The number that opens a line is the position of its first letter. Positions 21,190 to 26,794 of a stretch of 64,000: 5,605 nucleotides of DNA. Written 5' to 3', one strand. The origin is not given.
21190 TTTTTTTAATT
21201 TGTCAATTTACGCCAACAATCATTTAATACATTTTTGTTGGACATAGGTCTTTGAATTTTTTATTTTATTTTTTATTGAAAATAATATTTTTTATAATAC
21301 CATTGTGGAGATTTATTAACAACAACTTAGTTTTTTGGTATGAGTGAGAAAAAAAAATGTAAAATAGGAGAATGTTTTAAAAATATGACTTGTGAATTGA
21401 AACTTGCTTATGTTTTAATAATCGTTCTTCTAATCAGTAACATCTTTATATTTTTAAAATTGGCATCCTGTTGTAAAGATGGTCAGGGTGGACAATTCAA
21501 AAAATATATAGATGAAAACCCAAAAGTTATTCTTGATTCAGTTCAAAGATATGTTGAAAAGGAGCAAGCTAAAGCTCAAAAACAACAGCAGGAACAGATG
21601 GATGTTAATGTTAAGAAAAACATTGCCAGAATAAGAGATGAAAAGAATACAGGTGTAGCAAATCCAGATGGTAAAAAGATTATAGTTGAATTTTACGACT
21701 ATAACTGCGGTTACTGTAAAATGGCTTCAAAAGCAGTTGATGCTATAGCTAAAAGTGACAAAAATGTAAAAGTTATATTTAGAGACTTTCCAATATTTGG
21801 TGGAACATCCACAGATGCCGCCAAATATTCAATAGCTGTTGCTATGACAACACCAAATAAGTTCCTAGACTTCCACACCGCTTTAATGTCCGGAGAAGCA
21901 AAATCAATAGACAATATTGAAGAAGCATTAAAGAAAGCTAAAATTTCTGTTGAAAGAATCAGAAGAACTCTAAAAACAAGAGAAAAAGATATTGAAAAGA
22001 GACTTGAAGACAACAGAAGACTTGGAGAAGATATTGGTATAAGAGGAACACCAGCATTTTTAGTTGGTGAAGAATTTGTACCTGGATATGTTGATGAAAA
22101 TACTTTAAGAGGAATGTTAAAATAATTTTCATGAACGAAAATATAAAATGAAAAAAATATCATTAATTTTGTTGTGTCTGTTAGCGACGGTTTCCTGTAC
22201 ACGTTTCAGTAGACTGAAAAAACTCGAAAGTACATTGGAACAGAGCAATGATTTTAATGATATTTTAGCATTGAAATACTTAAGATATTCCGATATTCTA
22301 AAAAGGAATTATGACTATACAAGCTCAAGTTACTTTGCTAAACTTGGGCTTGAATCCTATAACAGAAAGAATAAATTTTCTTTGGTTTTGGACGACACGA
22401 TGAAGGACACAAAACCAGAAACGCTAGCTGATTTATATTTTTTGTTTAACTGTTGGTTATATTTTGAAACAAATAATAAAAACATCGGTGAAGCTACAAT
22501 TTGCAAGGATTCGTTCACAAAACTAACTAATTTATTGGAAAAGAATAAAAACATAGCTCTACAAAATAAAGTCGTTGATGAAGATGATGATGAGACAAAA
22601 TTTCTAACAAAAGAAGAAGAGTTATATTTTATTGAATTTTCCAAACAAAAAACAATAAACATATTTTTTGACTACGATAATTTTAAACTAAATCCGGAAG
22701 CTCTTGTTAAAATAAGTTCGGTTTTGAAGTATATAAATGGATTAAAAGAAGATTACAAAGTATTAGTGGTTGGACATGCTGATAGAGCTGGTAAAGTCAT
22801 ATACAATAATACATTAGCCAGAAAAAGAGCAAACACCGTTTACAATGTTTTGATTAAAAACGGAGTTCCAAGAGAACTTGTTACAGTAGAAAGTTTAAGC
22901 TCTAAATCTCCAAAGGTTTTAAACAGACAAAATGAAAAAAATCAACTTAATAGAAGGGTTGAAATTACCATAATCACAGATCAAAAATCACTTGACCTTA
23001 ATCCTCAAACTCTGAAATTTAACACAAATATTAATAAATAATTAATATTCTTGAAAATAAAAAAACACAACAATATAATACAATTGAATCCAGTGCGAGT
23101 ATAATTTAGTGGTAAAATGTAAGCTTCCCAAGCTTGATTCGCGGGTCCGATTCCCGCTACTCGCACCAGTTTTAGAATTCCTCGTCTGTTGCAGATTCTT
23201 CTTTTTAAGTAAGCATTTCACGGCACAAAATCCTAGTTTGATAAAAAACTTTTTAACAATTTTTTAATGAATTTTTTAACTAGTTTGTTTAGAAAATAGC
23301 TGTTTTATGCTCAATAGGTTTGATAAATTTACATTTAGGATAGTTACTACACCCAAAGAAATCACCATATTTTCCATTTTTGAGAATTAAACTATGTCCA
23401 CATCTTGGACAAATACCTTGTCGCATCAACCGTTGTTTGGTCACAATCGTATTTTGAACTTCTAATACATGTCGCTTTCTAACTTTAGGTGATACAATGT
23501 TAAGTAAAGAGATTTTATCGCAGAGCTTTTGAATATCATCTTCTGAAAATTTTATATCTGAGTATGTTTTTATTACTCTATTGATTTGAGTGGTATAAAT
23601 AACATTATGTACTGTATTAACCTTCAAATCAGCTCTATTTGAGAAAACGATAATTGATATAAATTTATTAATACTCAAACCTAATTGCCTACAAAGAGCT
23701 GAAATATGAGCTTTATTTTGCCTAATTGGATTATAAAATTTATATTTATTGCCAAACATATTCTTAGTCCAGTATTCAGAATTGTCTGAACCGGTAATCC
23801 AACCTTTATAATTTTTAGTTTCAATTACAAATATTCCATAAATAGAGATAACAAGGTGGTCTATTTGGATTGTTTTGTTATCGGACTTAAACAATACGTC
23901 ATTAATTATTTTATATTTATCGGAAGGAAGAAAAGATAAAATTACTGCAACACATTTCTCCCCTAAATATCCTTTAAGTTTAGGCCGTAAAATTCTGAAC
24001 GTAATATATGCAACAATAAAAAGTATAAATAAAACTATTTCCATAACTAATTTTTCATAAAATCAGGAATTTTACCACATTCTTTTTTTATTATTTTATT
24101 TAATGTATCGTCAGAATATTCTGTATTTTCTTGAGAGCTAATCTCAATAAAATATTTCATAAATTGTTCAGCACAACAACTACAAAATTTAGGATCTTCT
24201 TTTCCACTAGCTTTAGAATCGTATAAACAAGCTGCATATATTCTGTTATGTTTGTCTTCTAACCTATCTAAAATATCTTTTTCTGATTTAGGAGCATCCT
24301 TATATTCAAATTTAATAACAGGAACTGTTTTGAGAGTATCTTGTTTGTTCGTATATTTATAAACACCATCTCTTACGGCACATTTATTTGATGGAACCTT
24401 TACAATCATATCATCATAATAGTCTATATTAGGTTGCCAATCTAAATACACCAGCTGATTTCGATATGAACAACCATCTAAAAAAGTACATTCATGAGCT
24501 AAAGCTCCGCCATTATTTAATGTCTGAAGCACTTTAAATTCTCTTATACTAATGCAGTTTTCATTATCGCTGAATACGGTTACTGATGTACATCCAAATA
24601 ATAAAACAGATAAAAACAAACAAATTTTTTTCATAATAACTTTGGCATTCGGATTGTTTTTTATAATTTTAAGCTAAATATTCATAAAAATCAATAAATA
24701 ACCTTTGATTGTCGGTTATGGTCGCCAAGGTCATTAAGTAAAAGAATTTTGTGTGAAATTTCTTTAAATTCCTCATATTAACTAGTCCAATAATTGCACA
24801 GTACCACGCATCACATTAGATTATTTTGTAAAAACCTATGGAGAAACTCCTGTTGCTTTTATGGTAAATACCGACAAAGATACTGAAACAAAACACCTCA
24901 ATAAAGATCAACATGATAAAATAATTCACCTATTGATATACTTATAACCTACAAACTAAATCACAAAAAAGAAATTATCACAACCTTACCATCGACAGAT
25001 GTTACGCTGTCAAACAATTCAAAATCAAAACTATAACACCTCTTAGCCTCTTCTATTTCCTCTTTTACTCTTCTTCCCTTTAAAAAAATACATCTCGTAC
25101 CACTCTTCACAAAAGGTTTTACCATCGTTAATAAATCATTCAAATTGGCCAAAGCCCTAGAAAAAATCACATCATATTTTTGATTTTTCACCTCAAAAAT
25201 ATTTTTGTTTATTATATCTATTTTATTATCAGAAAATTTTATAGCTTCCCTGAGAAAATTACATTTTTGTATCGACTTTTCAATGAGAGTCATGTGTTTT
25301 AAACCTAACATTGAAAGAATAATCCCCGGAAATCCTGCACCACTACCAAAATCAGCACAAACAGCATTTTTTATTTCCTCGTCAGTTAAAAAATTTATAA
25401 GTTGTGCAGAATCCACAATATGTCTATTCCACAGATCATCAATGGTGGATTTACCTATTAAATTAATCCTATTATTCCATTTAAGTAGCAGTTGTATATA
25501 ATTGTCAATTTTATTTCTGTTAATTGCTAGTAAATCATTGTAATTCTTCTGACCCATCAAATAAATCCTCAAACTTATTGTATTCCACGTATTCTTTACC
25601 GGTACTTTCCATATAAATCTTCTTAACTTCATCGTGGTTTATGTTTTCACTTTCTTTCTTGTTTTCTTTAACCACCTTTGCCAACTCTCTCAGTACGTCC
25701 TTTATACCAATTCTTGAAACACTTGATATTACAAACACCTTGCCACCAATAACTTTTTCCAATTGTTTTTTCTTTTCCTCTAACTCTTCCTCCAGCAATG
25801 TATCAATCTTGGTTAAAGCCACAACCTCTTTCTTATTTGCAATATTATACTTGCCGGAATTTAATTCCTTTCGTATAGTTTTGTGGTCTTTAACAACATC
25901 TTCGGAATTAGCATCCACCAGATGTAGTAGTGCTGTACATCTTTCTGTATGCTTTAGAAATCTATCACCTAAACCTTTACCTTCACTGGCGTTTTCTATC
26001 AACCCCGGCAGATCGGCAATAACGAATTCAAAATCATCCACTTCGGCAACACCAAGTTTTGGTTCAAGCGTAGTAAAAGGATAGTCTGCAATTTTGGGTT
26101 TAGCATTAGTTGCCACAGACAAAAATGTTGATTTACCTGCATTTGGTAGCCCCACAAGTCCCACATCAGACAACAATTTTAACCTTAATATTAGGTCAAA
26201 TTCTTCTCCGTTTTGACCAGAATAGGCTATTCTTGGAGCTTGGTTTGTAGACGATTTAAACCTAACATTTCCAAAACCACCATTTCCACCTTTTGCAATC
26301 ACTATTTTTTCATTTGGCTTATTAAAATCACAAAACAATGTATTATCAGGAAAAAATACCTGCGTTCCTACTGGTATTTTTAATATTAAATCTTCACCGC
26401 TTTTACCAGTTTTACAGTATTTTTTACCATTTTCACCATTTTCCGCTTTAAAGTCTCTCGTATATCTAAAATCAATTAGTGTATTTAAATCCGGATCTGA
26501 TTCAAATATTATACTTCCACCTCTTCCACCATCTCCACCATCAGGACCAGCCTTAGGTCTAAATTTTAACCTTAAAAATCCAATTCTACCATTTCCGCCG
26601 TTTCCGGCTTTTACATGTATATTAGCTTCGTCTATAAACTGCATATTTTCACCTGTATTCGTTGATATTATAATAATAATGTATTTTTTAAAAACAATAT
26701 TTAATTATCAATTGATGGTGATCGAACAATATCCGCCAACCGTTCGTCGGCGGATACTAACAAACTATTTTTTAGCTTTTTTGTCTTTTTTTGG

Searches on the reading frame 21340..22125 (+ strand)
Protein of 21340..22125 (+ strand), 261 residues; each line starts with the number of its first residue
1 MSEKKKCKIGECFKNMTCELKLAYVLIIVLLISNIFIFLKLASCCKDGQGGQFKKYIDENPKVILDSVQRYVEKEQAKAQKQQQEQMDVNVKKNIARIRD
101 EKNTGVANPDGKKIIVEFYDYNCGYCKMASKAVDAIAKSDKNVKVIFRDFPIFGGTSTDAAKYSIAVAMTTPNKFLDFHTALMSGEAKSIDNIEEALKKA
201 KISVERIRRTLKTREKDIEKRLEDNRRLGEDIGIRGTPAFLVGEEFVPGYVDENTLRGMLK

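Call 23: search_protein_families(library=pfam, proteins=[window:21340-22125:+], max_evalue=0.00001)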
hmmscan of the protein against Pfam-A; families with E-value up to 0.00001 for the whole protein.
window:21340-22125:+ (261 aa): 3 families
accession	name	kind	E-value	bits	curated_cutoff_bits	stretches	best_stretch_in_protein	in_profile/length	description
PF01323.26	DSBA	-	9.8e-21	74.8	25.6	1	115-260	2-190/191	DSBA-like thioredoxin domain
PF13462.12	Thioredoxin_4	-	3.2e-13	50.6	23.2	1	108-260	10-163/165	Thioredoxin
PF13098.12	Thioredoxin_2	-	2.9e-08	34.4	27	1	108-260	2-104/104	Thioredoxin-like domain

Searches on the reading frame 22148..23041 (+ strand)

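Call 23: search_protein_families(library=pfam, proteins=[window:22148-23041:+], max_evalue=0.00001)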
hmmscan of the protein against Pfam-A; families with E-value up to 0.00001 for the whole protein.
window:22148-23041:+ (297 aa): 1 family
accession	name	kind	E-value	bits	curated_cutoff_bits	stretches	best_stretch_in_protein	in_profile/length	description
PF00691.25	OmpA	-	2e-15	57.4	27.2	1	173-269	1-98/98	OmpA family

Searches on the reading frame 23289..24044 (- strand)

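Call 24: search_protein_families(library=pfam, proteins=[window:23289-24044:-], max_evalue=0.00001)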
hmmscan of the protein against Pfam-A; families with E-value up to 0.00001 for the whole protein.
window:23289-24044:- (251 aa): 2 families
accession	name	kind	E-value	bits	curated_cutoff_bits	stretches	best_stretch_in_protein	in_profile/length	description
PF08378.17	NERD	-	3.3e-30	105.3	22.1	1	24-135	1-111/111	Nuclease-related domain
PF01396.24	Zn_ribbon_Top1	-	2.7e-15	56.3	32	1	210-246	2-38/39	Topoisomerase DNA binding C4 zinc finger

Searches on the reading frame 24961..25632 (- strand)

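Call 24: search_protein_families(library=pfam, proteins=[window:24961-25632:-], max_evalue=0.00001)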
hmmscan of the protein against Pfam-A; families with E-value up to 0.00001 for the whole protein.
window:24961-25632:- (223 aa): 1 family
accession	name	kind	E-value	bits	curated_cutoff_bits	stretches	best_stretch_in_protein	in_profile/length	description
PF02527.21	GidB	-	2.5e-45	154.5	27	1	40-206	3-169/184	rRNA small subunit methyltransferase G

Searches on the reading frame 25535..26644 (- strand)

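Call 24: search_protein_families(library=pfam, proteins=[window:25535-26644:-], max_evalue=0.00001)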
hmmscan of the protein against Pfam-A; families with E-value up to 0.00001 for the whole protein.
window:25535-26644:- (369 aa): 3 families
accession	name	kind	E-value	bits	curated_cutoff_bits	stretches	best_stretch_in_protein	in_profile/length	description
PF01018.28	GTP1_OBG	-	1.5e-56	190.8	27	1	4-157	1-155/155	GTP1/OBG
PF01926.29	MMR_HSR1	-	1.2e-25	90.2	21.9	1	160-278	1-112/113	50S ribosome-binding GTPase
PF02421.24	FeoB_N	-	1.6e-15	57.4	27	1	161-320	3-155/156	Ferrous iron transport protein B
